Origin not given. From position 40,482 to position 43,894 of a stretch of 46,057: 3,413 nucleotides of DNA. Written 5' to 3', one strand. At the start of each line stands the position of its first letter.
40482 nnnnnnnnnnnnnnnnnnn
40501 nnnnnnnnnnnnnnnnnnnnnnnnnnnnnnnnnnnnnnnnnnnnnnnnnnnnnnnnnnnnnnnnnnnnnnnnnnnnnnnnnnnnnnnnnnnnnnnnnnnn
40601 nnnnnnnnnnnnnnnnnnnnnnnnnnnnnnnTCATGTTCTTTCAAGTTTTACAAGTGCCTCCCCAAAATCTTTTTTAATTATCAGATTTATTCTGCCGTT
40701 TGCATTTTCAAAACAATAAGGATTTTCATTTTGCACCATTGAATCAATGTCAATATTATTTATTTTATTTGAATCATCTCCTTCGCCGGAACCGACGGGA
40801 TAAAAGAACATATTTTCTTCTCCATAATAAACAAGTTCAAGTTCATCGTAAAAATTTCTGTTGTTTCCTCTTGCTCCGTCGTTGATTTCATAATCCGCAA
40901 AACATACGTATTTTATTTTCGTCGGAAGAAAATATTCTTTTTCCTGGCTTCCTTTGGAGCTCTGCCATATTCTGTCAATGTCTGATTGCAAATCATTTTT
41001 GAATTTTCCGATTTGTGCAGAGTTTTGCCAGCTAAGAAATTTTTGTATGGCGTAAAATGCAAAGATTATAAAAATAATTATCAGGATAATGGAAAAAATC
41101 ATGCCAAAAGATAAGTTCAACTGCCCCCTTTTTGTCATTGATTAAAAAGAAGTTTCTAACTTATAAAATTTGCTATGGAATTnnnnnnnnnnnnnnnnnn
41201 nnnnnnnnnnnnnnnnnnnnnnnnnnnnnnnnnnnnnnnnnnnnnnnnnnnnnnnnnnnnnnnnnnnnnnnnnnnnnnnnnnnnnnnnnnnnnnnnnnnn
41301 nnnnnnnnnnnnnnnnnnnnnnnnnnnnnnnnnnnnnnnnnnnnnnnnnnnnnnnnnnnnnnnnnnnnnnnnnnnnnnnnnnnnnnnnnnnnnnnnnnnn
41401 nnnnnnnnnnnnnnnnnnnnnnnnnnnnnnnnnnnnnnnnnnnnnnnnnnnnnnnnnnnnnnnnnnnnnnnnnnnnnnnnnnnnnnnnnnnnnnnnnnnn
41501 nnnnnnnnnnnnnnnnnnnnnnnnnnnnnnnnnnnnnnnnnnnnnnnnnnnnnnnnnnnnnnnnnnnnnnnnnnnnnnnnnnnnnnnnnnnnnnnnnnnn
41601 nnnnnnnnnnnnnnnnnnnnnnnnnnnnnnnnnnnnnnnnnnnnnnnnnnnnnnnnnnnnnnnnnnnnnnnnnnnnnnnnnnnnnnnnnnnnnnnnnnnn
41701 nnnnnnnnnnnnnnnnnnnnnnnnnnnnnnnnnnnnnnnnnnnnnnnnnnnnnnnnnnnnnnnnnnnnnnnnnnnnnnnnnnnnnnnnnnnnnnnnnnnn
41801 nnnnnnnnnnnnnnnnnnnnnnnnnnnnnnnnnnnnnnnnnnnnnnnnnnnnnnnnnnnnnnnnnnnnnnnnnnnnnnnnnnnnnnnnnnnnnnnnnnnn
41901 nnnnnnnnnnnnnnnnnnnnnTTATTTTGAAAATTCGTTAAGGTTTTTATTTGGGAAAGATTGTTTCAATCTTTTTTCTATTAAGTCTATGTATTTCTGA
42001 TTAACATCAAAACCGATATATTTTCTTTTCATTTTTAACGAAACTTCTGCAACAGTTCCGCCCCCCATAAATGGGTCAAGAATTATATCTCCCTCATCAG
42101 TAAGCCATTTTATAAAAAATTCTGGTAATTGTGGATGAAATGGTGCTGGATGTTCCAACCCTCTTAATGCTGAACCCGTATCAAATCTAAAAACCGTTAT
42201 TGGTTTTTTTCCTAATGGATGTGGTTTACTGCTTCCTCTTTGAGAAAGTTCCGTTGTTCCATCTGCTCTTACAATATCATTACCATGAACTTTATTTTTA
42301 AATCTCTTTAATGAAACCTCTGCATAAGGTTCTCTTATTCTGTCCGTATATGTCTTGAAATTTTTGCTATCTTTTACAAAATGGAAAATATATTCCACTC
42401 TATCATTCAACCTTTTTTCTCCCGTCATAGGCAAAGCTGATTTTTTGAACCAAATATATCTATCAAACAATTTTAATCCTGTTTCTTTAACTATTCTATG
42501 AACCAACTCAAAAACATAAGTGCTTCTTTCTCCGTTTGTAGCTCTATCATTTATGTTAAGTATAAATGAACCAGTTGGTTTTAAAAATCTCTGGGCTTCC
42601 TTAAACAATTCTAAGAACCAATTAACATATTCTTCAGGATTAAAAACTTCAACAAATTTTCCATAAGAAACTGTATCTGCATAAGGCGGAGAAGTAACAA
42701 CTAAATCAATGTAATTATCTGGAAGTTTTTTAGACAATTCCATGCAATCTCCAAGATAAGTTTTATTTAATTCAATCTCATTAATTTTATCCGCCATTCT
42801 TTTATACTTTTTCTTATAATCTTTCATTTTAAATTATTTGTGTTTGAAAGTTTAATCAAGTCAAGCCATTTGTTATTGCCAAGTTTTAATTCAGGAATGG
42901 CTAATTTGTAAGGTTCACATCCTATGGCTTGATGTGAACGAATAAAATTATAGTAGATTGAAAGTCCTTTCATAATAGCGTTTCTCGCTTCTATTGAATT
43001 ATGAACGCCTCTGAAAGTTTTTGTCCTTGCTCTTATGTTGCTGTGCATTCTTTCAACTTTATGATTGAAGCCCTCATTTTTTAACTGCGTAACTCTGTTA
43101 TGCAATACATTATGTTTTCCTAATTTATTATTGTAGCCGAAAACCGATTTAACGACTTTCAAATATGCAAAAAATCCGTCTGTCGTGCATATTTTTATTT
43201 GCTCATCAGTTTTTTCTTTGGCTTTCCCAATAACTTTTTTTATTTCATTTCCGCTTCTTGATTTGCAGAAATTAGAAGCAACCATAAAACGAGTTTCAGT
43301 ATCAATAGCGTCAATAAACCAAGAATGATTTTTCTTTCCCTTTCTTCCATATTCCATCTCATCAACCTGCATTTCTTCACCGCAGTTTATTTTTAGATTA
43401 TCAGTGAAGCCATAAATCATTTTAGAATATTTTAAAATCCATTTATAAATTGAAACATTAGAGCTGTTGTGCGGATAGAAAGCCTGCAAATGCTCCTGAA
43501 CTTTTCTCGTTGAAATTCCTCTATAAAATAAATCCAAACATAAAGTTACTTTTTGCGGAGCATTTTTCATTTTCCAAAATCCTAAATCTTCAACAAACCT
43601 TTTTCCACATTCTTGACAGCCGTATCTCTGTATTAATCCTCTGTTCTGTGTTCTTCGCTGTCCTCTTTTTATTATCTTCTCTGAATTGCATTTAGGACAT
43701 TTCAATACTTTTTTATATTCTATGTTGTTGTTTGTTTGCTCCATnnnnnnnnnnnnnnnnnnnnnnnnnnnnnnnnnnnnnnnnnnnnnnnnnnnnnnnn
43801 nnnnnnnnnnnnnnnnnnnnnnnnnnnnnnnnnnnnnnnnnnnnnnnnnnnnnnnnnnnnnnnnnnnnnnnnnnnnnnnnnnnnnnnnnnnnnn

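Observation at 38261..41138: Cluster of four type-IV-pilin-like genes with an embedded GNAT acetyltransferase and an adjacent wHTH regulator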

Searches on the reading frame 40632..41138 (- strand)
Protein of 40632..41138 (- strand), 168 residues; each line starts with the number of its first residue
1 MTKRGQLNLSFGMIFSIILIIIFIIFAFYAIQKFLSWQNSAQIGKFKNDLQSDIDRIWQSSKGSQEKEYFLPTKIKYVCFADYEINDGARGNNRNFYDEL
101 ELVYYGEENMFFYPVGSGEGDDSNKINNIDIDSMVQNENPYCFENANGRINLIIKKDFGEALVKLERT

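Call 4: search_protein_families(library=pfam, proteins=[window:40632-41138:-], max_evalue=1)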
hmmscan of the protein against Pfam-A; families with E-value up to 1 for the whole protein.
window:40632-41138:- (168 aa): 1 family
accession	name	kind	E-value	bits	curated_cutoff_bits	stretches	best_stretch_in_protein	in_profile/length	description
PF15957.10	Comm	-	0.0055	17.4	27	1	12-46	13-48/110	Commissureless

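Call 5: search_protein_families(library=ncbifam, proteins=[window:40632-41138:-], max_evalue=1)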
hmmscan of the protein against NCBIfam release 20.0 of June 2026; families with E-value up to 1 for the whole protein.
window:40632-41138:- (168 aa): 0 families

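Call 13: find_homologous_proteins(query=window:40632-41138:-, max_evalue=0.001)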
Query window:40632-41138:- (168 aa): 908 proteins with E <= 0.001 among 935 candidates; the best 120 are listed.
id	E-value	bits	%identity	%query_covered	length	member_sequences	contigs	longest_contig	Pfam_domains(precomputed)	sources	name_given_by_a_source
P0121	1.2e-83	297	83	99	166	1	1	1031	-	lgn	-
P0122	7.4e-70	252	98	70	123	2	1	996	-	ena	-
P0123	3.4e-66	240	65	98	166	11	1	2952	-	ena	-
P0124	8.2e-66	239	64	98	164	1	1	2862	-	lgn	-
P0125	3.9e-65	237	64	98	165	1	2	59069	-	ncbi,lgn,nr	ncbi:hypothetical protein HYT25_03510 [Candidatus Pacearchaeota archaeon]|nr:hypothetical protein [C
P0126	7.4e-65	236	64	98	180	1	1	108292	-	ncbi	ncbi:MAG: hypothetical protein ABIH49_02795 [archaeon]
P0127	1.7e-64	235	60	99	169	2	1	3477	-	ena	-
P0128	2.0e-63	231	64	99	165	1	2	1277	-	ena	-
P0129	4.4e-63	230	59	99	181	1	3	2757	-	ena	-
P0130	6.7e-63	229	62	98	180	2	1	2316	-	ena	-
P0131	7.7e-63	229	62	98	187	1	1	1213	-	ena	-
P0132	9.1e-63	229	64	98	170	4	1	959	-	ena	-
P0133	9.8e-63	229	61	98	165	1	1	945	-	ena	-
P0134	1.1e-62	229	64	95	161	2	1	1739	-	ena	-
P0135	3.4e-62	227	62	98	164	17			-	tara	tara:strand:- start:19 stop:513 length:495 start_codon:yes stop_codon:yes gene_type:complete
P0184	1.6e-57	212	58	97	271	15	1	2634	PF00127.27,PF13473.13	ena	-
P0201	1.6e-56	209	57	99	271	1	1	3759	-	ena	-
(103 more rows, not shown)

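Call 28: search_protein_families(library=pfam, alignment_id=A2, max_evalue=1)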
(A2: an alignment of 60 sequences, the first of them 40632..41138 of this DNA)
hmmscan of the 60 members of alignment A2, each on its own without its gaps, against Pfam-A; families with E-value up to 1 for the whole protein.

A. member 1, window:40632-41138:- (168 aa): 1 family
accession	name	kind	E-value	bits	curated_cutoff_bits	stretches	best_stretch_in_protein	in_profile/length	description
PF15957.10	Comm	-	0.0055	17.4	27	1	12-46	13-48/110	Commissureless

B. families by the number of members that match (of 60 scanned): 34 families (the first 25 are shown)
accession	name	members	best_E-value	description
PF23906.1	DUF7248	11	0.001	Family of unknown function (DUF7248)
PF04393.18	DUF535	6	0.0041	Protein of unknown function (DUF535)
PF06692.16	MNSV_P7B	4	0.029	Melon necrotic spot virus P7B protein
PF23958.1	DUF7287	3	0.05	Family of unknown function (DUF7287)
PF00335.26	Tetraspanin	3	0.071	Tetraspanin family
PF15957.10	Comm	2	0.0055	Commissureless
PF17073.10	SafA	2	0.03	Two-component-system connector protein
PF13573.12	SprB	2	0.051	SprB repeat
PF01074.27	Glyco_hydro_38N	2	0.07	Glycosyl hydrolases family 38 N-terminal domain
PF13624.11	SurA_N_3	2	0.11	SurA-like N-terminal domain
PF13197.11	DUF4013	1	0.0018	Protein of unknown function (DUF4013)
PF00558.24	Vpu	1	0.028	Vpu protein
PF08475.15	Baculo_VP91_N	1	0.03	Viral capsid protein 91 N-terminal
PF11676.13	DUF3272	1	0.038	Protein of unknown function (DUF3272)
PF10398.14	DUF2443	1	0.04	Protein of unknown function (DUF2443)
PF04021.17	Class_IIIsignal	1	0.063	Class III signal peptide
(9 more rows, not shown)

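Call 36: predict_structure(alignment_id=A2)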
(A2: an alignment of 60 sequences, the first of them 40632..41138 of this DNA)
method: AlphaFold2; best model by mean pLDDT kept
length: 168 residues; sequences in the alignment: 60
mean_pLDDT: 92.5   pTM: 0.80
mean pLDDT of the five models: 92.5, 92.3, 91.4, 91.2, 89.7
residues with pLDDT >= 90: 138; 70-90: 21; 50-70: 8; < 50: 1
segments of 3 or more residues with pLDDT < 50: none
pLDDT, mean of each block of 10 residues (from residue 1): 62 93 96 90 97 98 97 97 87 92 94 93 96 94 96 96 95
secondary structure, 60 per line:
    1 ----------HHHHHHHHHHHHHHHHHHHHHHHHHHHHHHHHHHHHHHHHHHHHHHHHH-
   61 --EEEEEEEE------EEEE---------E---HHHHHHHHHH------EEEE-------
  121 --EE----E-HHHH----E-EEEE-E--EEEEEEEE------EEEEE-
elements in order: H11-59 E63-70 E77-80 H94-103 E110-113 H131-134 E141-144 E149-156 E163-167

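Call 39: fold_search(model_id=the predicted structure, library=pdb)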
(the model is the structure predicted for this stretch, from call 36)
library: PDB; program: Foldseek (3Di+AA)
matches with E <= 10: 215; with E <= 0.001: 0
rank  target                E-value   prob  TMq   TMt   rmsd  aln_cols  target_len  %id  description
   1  1w91_A                7.2e-01  0.04  0.14  0.07  15.2       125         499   13  crystal structure of 1,4-BETA-D-XYLAN XYLOHYDROLASE solve using anomalous signal from Seleniomethionine (released 2006-02-01)
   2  6osr_E                1.7e+00  0.02  0.18  0.08  15.2       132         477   10  Crystal structure of Influenza hemagglutinin from strain A/Melbourne/1/1946(H1N1) (released 2019-05-15)
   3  6osr_C                1.7e+00  0.02  0.17  0.07  15.6       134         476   10  Crystal structure of Influenza hemagglutinin from strain A/Melbourne/1/1946(H1N1) (released 2019-05-15)
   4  5t22_B                2.2e+00  0.02  0.16  0.12  13.4       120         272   12  WELO5 SMALL MOLECULE HALOGENASE WITH NI(II) AND 2-OXOGLUTARATE P 21 CRYSTAL FORM (released 2017-08-23)
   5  4grm_D                2.2e+00  0.01  0.13  0.10  16.0       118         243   11  The crystal structure of the high affinity TCR A6 (released 2013-07-10)
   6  6oej_G                2.5e+00  0.01  0.10  0.06  18.3       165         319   12  CRYSTAL STRUCTURE OF THE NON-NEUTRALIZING AND ADCC-POTENT ANTIBODY C11 IN COMPLEX WITH HIV-1 CLADE A/E GP120 (released 2020-07-15)
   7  8ymr_A                2.7e+00  0.03  0.16  0.08  28.0        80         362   12  The structure of BRTNaC1 at high pH (released 2025-03-05)
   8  4nqc_H                2.7e+00  0.01  0.13  0.10  16.5       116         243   10  Crystal structure of TCR-MR1 ternary complex and covalently bound 5-(2-oxopropylideneamino)-6-D-ribitylaminouracil (released 2014-04-16)
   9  3tf7_I                2.9e+00  0.01  0.15  0.12  15.0       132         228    4  42F3 QL9/H2-Ld complex (released 2011-12-07)
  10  5e9d_J                2.9e+00  0.01  0.11  0.16  15.5       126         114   10  RD-1 Mart-1 High bound to Mart-1 decameric peptide (ELA) in complex with HLA-A2 (released 2016-06-08)
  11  9jf7_A                2.9e+00  0.01  0.12  0.08  25.3       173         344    9  The structure of PDPNaC1 at APO state (released 2025-08-20)
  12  8shi_H                3.1e+00  0.01  0.12  0.10  16.3       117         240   10  Valpha3S1 Vbeta13S1 HLA C 0602 VRSRRCLRL (released 2023-06-28)
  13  6f1c_D                3.3e+00  0.03  0.20  0.13  13.1       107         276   12  C1rC1s complex (released 2018-01-17)
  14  6osr_B                3.3e+00  0.02  0.19  0.08  15.3       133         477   10  Crystal structure of Influenza hemagglutinin from strain A/Melbourne/1/1946(H1N1) (released 2019-05-15)
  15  4pjc_F                3.3e+00  0.01  0.13  0.10  16.6       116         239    9  Structure of human MR1-5-OP-RU in complex with human MAIT C-A11 TCR (released 2014-07-02)
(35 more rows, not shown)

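Call 46: search_solved_structures(query=A2, max_evalue=10, show_alignments=3)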
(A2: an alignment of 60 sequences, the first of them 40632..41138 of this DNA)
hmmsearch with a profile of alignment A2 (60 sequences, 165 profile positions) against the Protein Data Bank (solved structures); distinct sequences matched with E-value up to 10: 10.
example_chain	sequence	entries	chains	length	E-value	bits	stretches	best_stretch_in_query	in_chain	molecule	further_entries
6hm4_A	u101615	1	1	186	0.089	15.9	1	44-81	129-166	S-M checkpoint control protein rad4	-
4bmc_A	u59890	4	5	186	0.093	15.8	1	44-81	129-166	S-M CHECKPOINT CONTROL PROTEIN RAD4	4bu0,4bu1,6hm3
8k8j_R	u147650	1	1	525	0.38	13.8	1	76-148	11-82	Soluble cytochrome b562,Cannabinoid receptor 1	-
9mla_D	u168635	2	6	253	0.4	13.7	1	14-66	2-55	Transmembrane protein,Fibritin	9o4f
9nnd_a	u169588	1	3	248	0.41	13.7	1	14-66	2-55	Endogenous retrovirus group K member 7 Pol protein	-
9e02_F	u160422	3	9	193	0.67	13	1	11-57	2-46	Sec-independent protein translocase protein TatB homolog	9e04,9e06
8pfb_G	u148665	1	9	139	1.2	12.2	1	16-122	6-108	Type IV pilin PilE1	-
8fy8_R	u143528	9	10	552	1.4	12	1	76-148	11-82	Soluble cytochrome b562,5-hydroxytryptamine receptor 1A,5-hydroxytryptamine receptor 1A | Soluble cytochrome b562,5-hydroxytryptamine receptor 1A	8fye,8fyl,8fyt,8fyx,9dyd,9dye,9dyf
7uhf_A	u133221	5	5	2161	2.5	11.1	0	10-38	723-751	Voltage-dependent L-type calcium channel subunit alpha-1D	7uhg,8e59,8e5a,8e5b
8uhb_A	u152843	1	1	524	3.1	10.8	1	76-148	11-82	Soluble cytochrome b562,Beta-2 adrenergic receptor,Trace amine-associated receptor 1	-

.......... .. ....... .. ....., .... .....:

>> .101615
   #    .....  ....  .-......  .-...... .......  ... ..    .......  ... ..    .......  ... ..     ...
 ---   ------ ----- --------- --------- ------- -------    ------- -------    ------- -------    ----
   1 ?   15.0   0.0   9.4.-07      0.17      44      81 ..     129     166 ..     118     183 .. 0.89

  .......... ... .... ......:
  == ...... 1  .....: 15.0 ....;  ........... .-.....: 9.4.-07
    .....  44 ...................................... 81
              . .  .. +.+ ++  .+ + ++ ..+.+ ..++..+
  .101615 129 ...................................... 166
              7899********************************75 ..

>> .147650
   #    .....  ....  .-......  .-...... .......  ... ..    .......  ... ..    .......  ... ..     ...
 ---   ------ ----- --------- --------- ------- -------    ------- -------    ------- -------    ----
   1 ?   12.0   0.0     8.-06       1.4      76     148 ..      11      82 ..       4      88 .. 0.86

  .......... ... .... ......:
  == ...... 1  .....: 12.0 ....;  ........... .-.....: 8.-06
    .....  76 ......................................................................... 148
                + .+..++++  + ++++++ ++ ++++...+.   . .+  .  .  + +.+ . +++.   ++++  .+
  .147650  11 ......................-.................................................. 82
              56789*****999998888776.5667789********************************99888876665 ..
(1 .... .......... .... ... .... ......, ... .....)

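Call 79: search_protein_representatives(alignment_id=A2)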
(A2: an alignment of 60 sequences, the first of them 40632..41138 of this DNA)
Query: 60 sequences, 165 profile positions. Proteins with E-value up to 0.001 (for the whole library): 1116; up to 1e-10: 737; up to 1e-30: 263. The best 150 are listed.
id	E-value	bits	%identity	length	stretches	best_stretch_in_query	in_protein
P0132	2.3e-77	274.8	-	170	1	2-164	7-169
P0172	8.1e-73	260.0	-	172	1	2-165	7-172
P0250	1.3e-69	249.6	-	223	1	7-165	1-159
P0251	5.3e-69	247.6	-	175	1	3-164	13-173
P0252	2.0e-67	242.4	-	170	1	1-165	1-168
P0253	1.3e-66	239.8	-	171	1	2-165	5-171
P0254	7.9e-63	227.5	-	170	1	2-163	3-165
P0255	2.4e-62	225.9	-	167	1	2-163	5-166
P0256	3.4e-59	215.7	-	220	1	3-163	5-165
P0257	7.4e-58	211.3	-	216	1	3-163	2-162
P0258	3.2e-57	209.3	-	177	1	1-163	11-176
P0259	3.2e-57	209.3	-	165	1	2-164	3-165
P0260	8.8e-56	204.6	-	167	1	1-164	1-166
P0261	9.3e-56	204.5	-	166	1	2-164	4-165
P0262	1.8e-55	203.6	-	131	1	37-165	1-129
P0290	4.2e-47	176.3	-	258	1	1-165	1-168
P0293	3.1e-46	173.5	-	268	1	3-163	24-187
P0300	2.9e-45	170.4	-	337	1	3-165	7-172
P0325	2.8e-41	157.4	-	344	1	1-164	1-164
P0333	3.1e-40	154.0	-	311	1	7-164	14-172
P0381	1.6e-36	141.9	-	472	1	3-164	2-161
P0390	3.7e-36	140.8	-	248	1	3-163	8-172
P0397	8.7e-36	139.6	-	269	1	6-165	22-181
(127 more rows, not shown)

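Call 80: search_protein_families(library=pfam, proteins=[P0381, P0300, P0325, P0333, P0290, P0293, P0397, P0390, P0184, P0201], max_evalue=0.001)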
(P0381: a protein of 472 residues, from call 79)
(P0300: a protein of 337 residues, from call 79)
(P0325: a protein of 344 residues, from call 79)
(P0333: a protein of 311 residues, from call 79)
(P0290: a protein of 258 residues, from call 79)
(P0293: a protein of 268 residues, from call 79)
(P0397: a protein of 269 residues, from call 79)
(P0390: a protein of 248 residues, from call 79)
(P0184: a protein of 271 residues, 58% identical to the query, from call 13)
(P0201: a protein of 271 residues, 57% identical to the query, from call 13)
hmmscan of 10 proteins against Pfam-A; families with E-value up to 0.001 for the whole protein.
P0381 (472 aa): 0 families

P0300 (337 aa): 0 families

P0325 (344 aa): 0 families

P0333 (311 aa): 0 families

P0290 (258 aa): 0 families

P0293 (268 aa): 0 families

P0397 (269 aa): 0 families

P0390 (248 aa): 0 families

P0184 (271 aa): 2 families
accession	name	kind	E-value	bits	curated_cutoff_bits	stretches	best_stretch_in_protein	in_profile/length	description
PF13473.12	Cupredoxin_1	-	6e-12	45.9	27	1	185-270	17-104/104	Cupredoxin-like domain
PF00127.26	Copper-bind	-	8.5e-07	29.8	21.2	1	193-271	7-99/99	Copper binding proteins, plastocyanin/azurin family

P0201 (271 aa): 0 families

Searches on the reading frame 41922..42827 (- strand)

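Call 83: search_protein_families(library=pfam, proteins=[window:41922-42827:-], max_evalue=0.01)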
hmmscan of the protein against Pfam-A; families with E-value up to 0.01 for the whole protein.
window:41922-42827:- (301 aa): 4 families
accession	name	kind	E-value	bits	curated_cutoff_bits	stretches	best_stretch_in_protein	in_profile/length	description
PF01555.25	N6_N4_Mtase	-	1.5e-45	156.3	26.7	1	40-285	1-221/221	DNA methylase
PF02086.21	MethyltransfD12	-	0.00064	20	22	1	245-288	20-63/253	D12 class N6 adenine-specific DNA methyltransferase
PF08241.18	Methyltransf_11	-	0.0035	18.4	21.2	0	67-89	72-94/95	Methyltransferase domain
PF01170.24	UPF0020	-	0.0042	17.3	22.3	0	223-260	5-43/197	RMKL-like, methyltransferase domain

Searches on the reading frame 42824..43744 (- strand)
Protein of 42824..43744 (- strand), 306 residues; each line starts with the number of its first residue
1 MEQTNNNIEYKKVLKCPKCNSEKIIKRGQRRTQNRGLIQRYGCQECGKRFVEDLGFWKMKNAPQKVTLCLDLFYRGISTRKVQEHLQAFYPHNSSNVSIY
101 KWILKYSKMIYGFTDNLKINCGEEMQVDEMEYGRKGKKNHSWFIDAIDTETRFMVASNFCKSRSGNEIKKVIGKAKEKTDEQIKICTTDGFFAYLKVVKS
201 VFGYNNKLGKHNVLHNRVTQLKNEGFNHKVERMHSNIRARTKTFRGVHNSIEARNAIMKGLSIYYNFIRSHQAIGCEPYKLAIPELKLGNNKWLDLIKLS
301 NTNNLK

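Call 83: search_protein_families(library=pfam, proteins=[window:42824-43744:-], max_evalue=0.01)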
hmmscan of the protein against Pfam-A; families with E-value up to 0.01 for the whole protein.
window:42824-43744:- (306 aa): 7 families
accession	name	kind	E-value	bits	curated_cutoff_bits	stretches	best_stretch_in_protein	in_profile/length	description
PF13610.12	DDE_Tnp_IS240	-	1.3e-08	35.5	27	1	125-264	4-132/139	DDE domain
PF00665.32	rve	-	0.0005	20.7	32.6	1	125-194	8-78/102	Integrase core domain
PF01096.23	Zn_ribbon_TFIIS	-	0.00052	20.2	21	1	15-50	2-38/39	Transcription factor S-II (TFIIS)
PF01610.23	DDE_Tnp_ISL3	-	0.0053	17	23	0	127-203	3-75/240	Transposase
PF05129.18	Zn_ribbon_Elf1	-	0.0058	17.1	29.8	0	9-50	18-56/79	Transcription elongation factor Elf1 like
PF13683.12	rve_3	-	0.0075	16.4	26.5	0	226-275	15-63/67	Integrase core domain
PF09723.15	Zn_ribbon_8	-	0.0092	16.4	34.4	0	41-51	6-16/41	Zinc ribbon domain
